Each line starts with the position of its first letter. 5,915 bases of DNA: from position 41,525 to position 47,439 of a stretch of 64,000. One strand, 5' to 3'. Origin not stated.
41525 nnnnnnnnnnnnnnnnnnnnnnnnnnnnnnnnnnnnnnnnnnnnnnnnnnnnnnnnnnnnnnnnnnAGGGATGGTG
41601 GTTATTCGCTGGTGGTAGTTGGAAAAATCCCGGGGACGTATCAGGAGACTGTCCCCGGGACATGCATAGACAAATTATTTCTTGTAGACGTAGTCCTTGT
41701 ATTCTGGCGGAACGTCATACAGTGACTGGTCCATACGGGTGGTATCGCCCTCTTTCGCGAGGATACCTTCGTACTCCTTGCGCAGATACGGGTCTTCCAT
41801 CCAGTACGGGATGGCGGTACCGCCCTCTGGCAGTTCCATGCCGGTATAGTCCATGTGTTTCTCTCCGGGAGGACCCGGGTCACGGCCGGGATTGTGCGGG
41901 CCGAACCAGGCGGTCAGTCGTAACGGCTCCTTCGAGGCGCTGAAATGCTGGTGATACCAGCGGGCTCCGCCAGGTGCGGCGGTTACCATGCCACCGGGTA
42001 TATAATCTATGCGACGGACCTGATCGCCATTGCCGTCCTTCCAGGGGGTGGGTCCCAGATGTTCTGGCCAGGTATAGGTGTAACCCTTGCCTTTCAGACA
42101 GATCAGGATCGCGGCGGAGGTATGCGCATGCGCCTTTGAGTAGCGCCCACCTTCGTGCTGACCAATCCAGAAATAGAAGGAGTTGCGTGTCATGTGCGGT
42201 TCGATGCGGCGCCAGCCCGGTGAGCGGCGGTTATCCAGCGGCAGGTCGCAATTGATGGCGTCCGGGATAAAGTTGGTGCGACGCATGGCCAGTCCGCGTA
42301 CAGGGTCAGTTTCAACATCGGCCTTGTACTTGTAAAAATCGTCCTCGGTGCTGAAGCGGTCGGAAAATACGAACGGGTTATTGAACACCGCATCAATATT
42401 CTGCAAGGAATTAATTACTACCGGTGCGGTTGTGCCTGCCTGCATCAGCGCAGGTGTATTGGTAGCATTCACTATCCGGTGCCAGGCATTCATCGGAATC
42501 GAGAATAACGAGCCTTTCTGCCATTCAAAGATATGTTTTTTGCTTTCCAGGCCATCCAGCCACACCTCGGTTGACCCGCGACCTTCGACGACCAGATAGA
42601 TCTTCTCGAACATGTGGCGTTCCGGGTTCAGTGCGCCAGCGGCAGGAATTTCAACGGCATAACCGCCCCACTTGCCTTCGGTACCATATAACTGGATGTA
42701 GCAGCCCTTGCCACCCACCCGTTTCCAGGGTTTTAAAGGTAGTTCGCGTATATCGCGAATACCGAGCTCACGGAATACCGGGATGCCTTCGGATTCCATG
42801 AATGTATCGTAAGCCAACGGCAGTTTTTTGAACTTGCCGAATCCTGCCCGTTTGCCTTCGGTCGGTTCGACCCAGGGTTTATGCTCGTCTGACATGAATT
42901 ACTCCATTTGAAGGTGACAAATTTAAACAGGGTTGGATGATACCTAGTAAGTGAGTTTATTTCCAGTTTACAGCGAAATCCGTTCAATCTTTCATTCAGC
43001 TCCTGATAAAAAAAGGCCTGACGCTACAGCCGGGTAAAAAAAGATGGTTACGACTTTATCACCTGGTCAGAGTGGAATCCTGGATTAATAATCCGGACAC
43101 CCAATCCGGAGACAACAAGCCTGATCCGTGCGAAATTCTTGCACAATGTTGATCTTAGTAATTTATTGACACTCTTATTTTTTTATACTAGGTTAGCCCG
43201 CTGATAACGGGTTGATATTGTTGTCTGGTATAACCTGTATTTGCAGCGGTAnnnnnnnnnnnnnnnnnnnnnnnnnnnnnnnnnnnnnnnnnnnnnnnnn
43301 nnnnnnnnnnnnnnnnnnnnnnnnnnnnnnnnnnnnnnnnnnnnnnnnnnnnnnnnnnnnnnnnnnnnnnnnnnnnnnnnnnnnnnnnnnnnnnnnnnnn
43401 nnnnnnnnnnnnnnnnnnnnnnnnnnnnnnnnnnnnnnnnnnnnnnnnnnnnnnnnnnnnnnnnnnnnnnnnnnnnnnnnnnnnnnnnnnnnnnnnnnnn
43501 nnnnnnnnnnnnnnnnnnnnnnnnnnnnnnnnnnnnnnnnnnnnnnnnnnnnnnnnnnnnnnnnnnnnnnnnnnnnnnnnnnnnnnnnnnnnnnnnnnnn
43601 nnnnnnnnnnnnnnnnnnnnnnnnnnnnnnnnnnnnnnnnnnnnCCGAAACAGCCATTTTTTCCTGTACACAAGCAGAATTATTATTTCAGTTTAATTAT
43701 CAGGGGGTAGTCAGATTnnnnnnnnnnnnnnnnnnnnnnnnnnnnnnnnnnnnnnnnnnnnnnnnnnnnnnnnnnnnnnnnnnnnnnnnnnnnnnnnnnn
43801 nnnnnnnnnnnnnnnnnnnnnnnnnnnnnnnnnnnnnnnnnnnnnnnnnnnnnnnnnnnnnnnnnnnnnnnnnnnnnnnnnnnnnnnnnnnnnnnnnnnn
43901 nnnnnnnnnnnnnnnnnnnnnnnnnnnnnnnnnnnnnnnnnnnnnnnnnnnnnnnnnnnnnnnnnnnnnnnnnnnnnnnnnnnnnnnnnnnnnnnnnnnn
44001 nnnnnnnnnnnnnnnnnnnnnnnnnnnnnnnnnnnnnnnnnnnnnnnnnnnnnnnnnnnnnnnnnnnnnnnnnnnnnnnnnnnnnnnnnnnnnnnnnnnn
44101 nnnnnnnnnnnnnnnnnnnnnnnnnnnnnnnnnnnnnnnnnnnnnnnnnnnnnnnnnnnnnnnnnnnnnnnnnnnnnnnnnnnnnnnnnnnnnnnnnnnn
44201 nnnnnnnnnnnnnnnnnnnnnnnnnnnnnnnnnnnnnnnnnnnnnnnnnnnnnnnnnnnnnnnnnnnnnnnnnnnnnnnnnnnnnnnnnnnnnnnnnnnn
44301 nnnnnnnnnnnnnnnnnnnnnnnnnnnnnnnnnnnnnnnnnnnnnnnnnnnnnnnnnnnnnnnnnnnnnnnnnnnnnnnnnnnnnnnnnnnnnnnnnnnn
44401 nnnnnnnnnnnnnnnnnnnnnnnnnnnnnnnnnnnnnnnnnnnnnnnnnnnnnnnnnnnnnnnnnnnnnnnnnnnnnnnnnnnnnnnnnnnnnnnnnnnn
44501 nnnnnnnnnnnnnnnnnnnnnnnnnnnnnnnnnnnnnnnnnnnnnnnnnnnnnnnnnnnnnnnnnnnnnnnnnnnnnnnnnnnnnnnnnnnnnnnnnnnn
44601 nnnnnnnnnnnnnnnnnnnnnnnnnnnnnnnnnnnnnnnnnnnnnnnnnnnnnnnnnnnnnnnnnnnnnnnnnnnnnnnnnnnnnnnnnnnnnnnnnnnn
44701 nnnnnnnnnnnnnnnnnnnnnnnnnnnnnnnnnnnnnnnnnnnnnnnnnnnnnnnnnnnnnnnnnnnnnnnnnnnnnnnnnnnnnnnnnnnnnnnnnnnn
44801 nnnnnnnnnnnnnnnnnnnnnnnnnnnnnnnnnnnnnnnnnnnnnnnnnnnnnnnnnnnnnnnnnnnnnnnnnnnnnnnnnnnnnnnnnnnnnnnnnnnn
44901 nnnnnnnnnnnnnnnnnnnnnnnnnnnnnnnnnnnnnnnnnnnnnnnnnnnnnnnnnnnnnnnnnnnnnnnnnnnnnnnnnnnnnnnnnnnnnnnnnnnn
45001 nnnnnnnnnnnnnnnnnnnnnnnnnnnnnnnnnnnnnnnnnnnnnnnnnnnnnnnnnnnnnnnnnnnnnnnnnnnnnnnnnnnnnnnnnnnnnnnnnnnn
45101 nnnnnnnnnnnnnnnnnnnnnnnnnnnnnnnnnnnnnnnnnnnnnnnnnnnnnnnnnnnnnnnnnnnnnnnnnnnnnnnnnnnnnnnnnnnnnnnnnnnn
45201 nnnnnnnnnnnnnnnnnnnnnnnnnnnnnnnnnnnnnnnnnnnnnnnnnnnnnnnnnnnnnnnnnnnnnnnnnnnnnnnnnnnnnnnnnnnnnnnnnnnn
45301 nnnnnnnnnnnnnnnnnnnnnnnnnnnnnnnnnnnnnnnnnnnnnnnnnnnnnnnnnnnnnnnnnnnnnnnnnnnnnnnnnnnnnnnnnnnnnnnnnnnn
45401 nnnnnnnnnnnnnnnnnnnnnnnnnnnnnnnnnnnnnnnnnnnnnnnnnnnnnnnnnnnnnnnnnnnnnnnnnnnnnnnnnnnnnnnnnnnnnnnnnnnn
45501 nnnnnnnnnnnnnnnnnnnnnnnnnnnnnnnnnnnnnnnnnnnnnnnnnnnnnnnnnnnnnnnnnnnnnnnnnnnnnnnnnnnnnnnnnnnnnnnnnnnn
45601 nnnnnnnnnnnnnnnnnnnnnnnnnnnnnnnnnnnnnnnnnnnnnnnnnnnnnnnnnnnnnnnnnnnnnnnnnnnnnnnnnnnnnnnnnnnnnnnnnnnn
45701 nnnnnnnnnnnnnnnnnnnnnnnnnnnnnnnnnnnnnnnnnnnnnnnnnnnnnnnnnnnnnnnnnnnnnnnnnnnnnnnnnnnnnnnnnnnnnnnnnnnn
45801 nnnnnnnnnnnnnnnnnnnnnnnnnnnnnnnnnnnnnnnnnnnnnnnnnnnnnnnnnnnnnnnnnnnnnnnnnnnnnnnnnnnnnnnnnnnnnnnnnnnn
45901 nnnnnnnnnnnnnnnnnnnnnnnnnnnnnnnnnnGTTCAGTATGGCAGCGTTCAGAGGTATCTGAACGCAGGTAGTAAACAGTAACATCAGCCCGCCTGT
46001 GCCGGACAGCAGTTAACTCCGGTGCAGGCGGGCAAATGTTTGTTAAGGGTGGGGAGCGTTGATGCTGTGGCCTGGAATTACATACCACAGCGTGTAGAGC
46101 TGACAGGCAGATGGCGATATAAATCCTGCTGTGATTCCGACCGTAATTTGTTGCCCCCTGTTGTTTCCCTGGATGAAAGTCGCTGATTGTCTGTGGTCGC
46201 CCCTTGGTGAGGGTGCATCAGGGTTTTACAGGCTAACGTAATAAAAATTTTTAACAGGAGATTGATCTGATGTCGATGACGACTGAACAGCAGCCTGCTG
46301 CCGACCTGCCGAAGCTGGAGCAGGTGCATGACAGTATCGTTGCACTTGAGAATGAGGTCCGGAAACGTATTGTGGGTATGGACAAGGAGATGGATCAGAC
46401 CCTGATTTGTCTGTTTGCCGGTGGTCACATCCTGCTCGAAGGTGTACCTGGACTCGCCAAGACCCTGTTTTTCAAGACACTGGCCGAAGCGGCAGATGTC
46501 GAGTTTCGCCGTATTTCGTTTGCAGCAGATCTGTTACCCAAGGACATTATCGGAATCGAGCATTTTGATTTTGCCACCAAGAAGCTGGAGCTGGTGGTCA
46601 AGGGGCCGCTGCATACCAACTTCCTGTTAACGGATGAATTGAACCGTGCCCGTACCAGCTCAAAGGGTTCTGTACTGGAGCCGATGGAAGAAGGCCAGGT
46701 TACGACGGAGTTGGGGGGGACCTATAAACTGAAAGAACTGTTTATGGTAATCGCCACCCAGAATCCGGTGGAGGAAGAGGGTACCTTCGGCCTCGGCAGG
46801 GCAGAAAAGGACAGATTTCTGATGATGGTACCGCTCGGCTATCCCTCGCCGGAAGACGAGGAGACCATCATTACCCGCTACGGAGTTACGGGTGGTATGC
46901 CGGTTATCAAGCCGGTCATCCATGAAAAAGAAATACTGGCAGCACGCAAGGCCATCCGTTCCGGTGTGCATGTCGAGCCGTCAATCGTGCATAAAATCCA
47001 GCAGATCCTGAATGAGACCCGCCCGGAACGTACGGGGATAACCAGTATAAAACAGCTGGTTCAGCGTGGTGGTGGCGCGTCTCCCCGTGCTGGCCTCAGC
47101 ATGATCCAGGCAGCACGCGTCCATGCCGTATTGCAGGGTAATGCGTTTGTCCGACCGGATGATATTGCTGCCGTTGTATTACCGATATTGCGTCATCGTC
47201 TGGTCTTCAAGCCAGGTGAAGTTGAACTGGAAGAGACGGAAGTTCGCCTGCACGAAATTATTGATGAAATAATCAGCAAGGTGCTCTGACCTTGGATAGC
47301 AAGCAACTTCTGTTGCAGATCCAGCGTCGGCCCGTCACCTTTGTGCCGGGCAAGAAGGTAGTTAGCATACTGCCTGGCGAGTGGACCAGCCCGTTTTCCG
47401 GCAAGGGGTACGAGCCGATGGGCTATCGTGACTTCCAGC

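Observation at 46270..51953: Bat-like MoxR module 2 (MoxR, DUF58, 576-aa membrane protein, two VWA proteins): a paralogous second copy about 35 kb away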

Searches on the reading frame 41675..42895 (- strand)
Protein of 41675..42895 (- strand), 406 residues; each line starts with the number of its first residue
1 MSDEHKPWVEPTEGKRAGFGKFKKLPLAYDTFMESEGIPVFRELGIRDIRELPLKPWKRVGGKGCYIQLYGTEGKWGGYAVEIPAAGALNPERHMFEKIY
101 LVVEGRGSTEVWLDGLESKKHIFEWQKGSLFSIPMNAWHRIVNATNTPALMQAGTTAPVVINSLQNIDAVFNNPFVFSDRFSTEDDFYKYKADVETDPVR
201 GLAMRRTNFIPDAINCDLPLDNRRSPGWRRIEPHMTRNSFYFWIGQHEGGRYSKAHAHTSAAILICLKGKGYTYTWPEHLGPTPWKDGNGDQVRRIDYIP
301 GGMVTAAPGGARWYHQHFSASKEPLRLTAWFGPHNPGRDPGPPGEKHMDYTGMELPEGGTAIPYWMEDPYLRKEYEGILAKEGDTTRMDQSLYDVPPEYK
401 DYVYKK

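Call 11: search_protein_families(library=pfam, proteins=[window:41675-42895:-], max_evalue=0.001)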
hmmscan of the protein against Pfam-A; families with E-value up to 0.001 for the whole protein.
window:41675-42895:- (406 aa): 2 families
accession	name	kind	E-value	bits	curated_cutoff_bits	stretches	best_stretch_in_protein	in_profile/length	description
PF07883.17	Cupin_2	-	7.2e-09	35.7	27.2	1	81-150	3-65/70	Cupin domain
PF00190.28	Cupin_1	-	2.1e-05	24.6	22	1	81-171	38-131/151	Cupin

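Call 87: search_solved_structures(query=window:41675-42895:-, max_evalue=0.001)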
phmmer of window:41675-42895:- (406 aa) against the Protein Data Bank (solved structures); distinct sequences matched with E-value up to 0.001: 0.

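Call 88: search_protein_families(library=ncbifam, proteins=[window:41675-42895:-], max_evalue=0.001)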
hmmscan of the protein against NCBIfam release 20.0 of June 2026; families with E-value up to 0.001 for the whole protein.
window:41675-42895:- (406 aa): 1 family
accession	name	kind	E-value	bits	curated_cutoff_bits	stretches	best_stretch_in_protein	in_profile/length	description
NF049978.1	AminoSalDhMabB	equivalog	0.0001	21.8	650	1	93-160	266-325/351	5-aminosalicylate 1,2-dioxygenase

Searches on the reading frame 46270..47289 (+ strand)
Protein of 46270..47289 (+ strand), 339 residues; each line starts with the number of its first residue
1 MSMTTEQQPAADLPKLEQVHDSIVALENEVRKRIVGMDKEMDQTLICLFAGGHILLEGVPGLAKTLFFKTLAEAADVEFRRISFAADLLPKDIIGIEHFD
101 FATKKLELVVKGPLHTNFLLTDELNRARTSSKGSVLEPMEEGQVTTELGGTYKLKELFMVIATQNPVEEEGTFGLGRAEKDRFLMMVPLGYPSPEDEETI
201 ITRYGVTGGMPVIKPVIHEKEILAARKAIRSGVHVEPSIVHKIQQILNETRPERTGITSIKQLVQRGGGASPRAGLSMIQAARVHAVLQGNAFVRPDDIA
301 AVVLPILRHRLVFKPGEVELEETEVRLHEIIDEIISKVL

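Call 4: search_protein_families(library=pfam, proteins=[window:46270-47289:+], max_evalue=0.01)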
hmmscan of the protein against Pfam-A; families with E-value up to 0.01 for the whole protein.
window:46270-47289:+ (339 aa): 6 families
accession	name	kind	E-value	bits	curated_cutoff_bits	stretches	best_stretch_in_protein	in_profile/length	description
PF07726.17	AAA_3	-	8.2e-44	149.1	27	1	53-185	1-131/131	ATPase family associated with various cellular activities (AAA)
PF17863.7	AAA_lid_2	-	1.9e-15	56.8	22.7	1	269-319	12-64/74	AAA lid domain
PF07728.20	AAA_5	-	1.3e-10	41.8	22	1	53-183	1-139/139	AAA domain (dynein-related subfamily)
PF20030.5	bpMoxR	-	6.7e-06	25.7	27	1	26-189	6-166/205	MoxR domain in the MoxR-vWA-beta-propeller ternary systems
PF00493.29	MCM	-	0.00033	20.3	23.3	1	43-168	49-175/224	MCM P-loop domain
PF00004.35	AAA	-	0.0029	18.5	21.2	1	54-165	1-110/131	ATPase family associated with various cellular activities (AAA)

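Call 5: search_protein_families(library=ncbifam, proteins=[window:46270-47289:+], max_evalue=0.01)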
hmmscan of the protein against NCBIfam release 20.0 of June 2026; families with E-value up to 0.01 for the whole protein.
window:46270-47289:+ (339 aa): 6 families
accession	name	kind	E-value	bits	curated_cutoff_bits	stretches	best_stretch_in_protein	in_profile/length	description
TIGR02442.1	Cob-chelat-sub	hypoth_equivalog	9.9e-11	40.8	779.45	1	115-319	127-318/641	putative cobaltochelatase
TIGR02031.1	BchD-ChlD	equivalog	6.2e-10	38.4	499.55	1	115-316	91-276/608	magnesium chelatase ATPase subunit D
NF047784.1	MadB_ATPase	equivalog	2.1e-07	30.5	475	1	82-214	105-231/298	MadB family AAA-type ATPase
TIGR00635.1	ruvB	equivalog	0.00047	19.3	299.05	1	52-207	31-174/305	Holliday junction branch migration DNA helicase RuvB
NF009943.0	PRK13406.1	equivalog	0.0023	16.5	571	1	232-321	176-265/585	magnesium chelatase subunit D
TIGR02030.1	BchI-ChlI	equivalog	0.0031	16.7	466.95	1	244-334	247-335/337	magnesium chelatase ATPase subunit I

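Call 106: search_protein_families(library=padloc, proteins=[window:46270-47289:+], max_evalue=0.001)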
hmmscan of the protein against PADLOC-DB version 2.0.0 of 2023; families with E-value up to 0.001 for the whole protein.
window:46270-47289:+ (339 aa): 0 families
